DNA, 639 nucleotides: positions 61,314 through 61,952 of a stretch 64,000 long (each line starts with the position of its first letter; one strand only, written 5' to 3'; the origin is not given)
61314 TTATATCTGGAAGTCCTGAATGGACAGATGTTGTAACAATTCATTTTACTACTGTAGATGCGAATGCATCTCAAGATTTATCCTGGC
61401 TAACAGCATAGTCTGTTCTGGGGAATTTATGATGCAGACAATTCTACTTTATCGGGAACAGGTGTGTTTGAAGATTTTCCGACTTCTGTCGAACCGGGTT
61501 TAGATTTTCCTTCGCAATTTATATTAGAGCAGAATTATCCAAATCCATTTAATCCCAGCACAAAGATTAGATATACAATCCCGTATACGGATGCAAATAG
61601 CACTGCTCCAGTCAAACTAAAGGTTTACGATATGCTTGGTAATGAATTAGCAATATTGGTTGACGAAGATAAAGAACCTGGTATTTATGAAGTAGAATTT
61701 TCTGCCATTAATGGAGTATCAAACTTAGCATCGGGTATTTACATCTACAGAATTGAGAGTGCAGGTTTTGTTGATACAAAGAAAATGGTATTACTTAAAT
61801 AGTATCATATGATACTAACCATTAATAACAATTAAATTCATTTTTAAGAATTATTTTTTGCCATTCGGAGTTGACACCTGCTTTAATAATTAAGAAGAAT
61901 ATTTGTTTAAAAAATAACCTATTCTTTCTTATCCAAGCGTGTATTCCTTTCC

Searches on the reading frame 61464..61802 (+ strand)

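Call 61: search_protein_families(library=pfam, proteins=[window:61464-61802:+], max_evalue=0.01)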
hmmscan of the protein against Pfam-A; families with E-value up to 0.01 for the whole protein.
window:61464-61802:+ (112 aa): 1 family
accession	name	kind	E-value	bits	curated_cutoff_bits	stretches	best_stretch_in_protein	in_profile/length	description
PF18962.6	Por_Secre_tail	-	9.6e-08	32.7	27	1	25-109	2-74/75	Secretion system C-terminal sorting domain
